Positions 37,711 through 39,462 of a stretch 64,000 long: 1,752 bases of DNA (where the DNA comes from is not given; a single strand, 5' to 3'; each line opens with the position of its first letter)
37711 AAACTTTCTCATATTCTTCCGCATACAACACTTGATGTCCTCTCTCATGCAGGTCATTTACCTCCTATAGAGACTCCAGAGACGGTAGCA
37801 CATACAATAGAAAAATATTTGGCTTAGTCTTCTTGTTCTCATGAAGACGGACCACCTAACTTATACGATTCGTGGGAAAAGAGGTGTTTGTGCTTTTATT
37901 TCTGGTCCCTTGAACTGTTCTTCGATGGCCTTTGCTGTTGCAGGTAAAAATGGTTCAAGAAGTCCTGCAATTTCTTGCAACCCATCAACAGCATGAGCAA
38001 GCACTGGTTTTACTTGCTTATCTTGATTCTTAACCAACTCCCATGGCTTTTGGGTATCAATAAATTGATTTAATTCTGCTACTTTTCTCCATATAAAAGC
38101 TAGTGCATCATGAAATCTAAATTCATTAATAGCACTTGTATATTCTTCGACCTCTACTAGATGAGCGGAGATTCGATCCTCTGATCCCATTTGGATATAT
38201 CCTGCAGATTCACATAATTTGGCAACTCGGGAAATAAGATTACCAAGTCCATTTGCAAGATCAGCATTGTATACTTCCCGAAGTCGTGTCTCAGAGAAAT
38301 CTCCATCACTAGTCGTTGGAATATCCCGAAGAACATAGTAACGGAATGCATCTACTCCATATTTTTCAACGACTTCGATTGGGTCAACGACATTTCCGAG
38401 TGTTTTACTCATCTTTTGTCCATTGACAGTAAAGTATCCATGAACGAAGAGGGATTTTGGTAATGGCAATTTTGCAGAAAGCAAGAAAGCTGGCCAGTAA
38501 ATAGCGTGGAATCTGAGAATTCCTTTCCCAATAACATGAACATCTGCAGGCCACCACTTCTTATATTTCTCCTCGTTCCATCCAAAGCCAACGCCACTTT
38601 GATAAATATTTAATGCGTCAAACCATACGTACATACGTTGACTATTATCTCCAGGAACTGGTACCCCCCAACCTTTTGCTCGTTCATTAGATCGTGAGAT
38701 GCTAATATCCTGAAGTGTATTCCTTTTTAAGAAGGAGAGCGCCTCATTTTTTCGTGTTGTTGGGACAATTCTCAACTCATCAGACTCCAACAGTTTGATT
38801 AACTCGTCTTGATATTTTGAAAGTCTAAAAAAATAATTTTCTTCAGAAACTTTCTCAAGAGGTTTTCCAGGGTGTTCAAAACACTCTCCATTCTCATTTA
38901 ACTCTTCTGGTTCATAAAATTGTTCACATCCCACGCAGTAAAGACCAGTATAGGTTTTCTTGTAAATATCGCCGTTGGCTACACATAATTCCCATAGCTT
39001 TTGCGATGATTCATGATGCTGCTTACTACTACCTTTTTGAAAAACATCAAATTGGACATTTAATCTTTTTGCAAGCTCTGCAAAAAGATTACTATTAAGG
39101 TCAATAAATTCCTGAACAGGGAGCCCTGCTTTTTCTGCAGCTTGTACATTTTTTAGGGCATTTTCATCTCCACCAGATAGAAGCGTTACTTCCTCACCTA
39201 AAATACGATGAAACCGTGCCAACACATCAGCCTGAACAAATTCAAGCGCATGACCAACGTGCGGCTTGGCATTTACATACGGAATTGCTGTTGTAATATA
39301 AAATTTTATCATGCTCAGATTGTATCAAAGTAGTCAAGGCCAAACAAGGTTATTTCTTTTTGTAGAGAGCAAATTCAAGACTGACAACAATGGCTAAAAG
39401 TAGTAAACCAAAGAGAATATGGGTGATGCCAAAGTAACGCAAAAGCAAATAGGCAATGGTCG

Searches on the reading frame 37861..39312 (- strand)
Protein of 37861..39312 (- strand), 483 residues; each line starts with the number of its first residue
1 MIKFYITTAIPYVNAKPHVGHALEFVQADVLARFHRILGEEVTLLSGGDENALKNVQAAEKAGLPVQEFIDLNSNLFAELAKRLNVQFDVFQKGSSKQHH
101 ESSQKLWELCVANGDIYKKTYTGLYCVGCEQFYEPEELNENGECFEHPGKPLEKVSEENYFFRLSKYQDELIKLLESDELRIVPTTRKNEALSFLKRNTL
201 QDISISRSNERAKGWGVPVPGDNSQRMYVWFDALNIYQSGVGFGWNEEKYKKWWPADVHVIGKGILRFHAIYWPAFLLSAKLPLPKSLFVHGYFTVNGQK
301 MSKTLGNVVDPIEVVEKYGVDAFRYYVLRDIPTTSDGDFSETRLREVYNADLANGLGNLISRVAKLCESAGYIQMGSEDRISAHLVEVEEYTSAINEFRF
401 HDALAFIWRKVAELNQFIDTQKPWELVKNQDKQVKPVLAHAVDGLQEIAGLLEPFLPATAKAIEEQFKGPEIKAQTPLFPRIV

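Call 19: search_protein_families(library=pfam, proteins=[window:37861-39312:-], max_evalue=0.001)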
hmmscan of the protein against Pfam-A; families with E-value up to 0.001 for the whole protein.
window:37861-39312:- (483 aa): 5 families
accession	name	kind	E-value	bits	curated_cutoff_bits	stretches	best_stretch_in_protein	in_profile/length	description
PF09334.17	tRNA-synt_1g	-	1.3e-97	327.5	20.1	1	5-363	2-390/391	tRNA synthetases class I (M)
PF00133.28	tRNA-synt_1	-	5e-27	95.1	22.7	2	227-336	299-410/414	tRNA synthetases class I (I, L, M and V)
PF01406.26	tRNA-synt_1e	-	1.9e-11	44.3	27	1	289-347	242-299/301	tRNA synthetases class I (C) catalytic domain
PF19303.5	Anticodon_3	-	7.6e-05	23.1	23.5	1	387-468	21-102/152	Anticodon binding domain of methionyl tRNA ligase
PF08264.19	Anticodon_1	-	9.2e-05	22.8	25.1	1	388-471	12-97/148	Anticodon-binding domain of tRNA ligase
